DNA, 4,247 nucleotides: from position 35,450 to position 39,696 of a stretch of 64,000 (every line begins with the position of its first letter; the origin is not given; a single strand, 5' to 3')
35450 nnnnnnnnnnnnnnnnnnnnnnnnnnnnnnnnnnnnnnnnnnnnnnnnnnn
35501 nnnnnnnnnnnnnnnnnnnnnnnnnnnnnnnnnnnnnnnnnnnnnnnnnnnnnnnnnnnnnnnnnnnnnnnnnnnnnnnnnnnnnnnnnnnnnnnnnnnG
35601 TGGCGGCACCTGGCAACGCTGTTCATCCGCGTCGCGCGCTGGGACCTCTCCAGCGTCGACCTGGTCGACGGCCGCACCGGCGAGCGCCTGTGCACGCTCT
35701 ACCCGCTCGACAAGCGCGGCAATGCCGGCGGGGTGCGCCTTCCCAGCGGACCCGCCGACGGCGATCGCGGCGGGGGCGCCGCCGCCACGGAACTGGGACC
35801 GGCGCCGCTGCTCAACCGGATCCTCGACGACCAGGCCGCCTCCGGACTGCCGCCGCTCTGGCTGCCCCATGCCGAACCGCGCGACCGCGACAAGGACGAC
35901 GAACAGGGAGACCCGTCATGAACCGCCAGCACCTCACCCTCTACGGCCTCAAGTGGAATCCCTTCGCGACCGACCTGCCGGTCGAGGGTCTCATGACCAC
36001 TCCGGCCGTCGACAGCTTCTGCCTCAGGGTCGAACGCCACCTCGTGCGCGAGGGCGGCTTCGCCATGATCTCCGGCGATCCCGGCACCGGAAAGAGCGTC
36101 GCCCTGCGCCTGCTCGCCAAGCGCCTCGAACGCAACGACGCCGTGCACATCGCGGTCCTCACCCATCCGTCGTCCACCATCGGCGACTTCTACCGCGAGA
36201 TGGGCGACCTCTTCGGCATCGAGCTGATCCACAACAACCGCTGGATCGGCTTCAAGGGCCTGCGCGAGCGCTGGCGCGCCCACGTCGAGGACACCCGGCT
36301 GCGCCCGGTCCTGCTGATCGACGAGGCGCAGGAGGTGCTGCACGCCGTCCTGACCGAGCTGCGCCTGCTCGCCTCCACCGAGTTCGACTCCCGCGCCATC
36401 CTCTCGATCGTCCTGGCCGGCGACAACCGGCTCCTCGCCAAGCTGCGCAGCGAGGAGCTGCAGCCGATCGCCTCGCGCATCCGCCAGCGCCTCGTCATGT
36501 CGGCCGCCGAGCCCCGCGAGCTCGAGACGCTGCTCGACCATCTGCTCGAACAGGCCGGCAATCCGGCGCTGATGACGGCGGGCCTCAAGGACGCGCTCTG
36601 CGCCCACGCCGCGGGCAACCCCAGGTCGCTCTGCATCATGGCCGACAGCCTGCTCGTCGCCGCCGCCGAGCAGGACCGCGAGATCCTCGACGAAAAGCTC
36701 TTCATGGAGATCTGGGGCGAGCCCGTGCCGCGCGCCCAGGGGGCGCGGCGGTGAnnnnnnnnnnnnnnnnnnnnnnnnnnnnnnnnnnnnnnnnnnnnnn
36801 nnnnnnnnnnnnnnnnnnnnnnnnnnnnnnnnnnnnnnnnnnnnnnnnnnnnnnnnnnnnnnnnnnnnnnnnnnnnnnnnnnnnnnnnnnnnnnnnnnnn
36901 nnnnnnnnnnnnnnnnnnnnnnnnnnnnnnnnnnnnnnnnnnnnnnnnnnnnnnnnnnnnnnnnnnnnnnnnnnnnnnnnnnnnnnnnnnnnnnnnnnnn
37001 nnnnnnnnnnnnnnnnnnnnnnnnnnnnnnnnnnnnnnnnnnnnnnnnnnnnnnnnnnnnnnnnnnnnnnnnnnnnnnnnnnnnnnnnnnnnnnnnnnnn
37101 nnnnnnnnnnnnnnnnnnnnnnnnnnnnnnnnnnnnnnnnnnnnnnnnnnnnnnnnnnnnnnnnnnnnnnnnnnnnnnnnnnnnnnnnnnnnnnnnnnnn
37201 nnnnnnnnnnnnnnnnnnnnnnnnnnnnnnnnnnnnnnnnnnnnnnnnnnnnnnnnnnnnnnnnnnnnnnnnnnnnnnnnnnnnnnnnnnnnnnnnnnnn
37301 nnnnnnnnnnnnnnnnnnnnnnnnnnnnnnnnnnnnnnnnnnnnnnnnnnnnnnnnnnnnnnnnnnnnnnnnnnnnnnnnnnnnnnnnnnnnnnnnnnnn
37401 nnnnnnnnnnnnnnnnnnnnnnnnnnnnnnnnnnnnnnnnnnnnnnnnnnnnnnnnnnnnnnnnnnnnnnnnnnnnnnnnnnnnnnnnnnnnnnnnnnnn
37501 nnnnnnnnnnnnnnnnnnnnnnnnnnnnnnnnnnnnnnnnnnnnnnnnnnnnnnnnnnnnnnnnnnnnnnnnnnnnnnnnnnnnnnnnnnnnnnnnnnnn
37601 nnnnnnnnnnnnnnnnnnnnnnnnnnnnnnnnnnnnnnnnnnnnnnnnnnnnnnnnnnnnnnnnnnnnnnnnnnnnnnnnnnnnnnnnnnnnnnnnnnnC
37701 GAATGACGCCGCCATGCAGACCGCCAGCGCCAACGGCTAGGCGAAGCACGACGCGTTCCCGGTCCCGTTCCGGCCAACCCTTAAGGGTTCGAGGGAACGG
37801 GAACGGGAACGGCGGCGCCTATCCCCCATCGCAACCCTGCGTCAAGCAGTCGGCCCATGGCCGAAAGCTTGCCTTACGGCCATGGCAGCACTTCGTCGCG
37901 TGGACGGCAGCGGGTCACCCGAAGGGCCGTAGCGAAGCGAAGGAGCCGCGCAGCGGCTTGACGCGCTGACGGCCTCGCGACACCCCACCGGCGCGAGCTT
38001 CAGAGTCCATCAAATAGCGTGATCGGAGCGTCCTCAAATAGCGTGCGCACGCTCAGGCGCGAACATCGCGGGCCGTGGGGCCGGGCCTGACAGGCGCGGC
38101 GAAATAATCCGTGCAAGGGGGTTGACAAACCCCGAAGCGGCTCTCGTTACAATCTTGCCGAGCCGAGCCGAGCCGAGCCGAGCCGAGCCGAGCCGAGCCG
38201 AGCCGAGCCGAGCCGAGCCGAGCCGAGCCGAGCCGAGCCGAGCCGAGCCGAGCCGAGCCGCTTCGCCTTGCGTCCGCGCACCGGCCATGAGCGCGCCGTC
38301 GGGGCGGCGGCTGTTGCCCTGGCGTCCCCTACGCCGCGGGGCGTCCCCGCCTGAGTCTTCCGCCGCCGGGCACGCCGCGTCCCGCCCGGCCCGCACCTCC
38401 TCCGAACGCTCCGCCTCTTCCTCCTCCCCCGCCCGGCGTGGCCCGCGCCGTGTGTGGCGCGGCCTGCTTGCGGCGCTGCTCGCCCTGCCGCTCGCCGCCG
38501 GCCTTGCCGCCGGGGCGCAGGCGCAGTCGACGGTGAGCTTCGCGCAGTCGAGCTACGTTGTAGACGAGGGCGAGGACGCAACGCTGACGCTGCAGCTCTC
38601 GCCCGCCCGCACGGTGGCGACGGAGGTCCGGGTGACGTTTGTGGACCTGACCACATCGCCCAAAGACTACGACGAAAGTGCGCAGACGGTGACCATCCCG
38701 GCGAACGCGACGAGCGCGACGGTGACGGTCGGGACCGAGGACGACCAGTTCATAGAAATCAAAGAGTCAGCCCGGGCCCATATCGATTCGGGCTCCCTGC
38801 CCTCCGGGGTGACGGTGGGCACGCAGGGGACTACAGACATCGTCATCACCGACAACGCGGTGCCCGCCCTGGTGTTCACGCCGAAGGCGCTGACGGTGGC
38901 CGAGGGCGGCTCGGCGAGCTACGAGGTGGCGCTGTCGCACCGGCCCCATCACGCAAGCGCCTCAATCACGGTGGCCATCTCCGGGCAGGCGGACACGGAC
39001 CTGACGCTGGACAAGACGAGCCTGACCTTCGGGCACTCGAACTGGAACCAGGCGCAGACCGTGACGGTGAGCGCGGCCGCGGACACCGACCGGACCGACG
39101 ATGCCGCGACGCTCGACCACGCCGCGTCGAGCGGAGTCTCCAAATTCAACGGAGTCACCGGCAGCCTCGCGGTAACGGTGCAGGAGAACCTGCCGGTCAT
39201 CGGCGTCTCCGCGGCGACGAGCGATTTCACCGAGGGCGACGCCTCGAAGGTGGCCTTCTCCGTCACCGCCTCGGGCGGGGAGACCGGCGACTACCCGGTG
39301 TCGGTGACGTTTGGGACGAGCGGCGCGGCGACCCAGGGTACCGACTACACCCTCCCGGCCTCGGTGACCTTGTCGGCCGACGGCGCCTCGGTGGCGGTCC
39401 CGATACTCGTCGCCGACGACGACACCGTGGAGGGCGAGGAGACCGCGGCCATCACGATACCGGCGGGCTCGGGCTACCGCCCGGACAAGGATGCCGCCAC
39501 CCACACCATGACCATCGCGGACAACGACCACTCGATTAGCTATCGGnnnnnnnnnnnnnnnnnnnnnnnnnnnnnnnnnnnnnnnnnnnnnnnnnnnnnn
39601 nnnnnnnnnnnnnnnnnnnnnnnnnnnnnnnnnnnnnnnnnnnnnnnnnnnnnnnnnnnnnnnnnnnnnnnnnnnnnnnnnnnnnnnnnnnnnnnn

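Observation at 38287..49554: About 3.7k aa Calx-beta-repeat protein with an autotransporter-type C-terminal barrel carried next to a transposon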

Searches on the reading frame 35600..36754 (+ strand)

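Call 10: search_protein_families(library=pfam, proteins=[window:35600-36754:+], max_evalue=0.001)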
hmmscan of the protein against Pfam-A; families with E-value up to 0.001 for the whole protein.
window:35600-36754:+ (384 aa): 4 families
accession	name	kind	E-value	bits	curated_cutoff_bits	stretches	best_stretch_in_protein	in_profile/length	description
PF13401.12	AAA_22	-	1.2e-19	71.3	27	1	151-280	4-128/130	AAA domain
PF13191.12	AAA_16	-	3.1e-05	25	32.6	0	150-191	22-60/167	AAA ATPase domain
PF13604.12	AAA_30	-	0.00021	21.5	27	1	146-276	11-125/191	AAA domain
PF13245.12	AAA_19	-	0.00055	20.6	25.1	0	154-276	13-126/134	AAA domain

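Call 87: search_protein_families(library=ncbifam, proteins=[window:35600-36754:+], max_evalue=0.001)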
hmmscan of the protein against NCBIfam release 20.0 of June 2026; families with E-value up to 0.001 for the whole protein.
window:35600-36754:+ (384 aa): 1 family
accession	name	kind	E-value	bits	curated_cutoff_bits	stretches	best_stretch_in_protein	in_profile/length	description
TIGR03015.1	pepcterm_ATPase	hypoth_equivalog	1.1e-26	93.8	324.5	1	144-370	35-261/269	XrtA/PEP-CTERM system-associated ATPase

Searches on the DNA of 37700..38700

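Call 98: search_rna_families(source=window, start=37700, end=38700, threshold=evalue, max_evalue=1)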
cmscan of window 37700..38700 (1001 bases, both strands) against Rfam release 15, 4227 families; matches with E-value up to 1: 1.
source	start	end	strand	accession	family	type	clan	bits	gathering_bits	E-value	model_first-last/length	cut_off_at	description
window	37752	37814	+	RF03406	mir-3099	Gene; miRNA;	-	19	95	0.89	1-84/84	no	mir-3099 microRNA precursor family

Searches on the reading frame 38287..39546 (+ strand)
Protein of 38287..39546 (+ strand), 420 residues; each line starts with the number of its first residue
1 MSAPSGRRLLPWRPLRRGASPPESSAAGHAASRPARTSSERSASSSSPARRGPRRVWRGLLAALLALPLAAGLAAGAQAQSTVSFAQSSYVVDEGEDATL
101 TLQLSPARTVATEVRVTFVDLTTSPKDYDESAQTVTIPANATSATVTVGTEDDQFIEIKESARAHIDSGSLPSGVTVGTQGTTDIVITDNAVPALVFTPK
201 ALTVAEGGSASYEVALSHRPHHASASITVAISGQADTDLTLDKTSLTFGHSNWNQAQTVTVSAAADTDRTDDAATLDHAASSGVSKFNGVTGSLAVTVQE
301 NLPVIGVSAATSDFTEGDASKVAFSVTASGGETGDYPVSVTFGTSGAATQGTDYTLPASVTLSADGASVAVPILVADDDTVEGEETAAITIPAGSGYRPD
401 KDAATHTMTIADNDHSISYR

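Call 52: find_homologous_proteins(query=window:38287-39546:+)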
Query window:38287-39546:+ (420 aa): 32 proteins with E <= 0.001 among 8000 candidates.
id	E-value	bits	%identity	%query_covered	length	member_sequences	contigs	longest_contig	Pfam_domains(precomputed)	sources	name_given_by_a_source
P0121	1.0e-90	323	40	41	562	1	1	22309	PF17766.8,PF26755.1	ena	-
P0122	4.4e-74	268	38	28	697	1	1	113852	PF20579.5,PF17766.8,PF16407.12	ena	-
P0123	4.4e-70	255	45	37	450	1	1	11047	PF17766.8,PF26755.1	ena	-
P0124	3.2e-64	236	35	57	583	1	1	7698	PF17766.8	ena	-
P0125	9.7e-53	198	44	28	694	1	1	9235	PF14728.13,PF20579.5,PF13927.13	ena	-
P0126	1.3e-51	194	45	31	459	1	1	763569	PF17766.8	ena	-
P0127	1.5e-48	184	34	42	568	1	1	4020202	PF20579.5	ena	-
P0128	4.4e-42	163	28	45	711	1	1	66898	PF20579.5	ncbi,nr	ncbi:MAG: hypothetical protein ISN29_02830, partial [Gammaproteobacteria bacterium AqS3]|nr:hypothet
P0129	3.1e-39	154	46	29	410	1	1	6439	-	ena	-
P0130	7.7e-38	149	35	45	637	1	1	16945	PF17766.8,PF01835.26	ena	-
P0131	6.0e-37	146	34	50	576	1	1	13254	PF17766.8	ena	-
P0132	1.4e-35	141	38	40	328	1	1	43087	PF17766.8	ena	-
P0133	2.5e-31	127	28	58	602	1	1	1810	-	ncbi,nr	ncbi:MAG: hypothetical protein ISN29_12065, partial [Gammaproteobacteria bacterium AqS3]|nr:hypothet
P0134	5.6e-31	126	35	40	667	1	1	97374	PF17766.8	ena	-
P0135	4.2e-26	110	33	69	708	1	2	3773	PF16132.12,PF03160.21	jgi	jgi:hypothetical protein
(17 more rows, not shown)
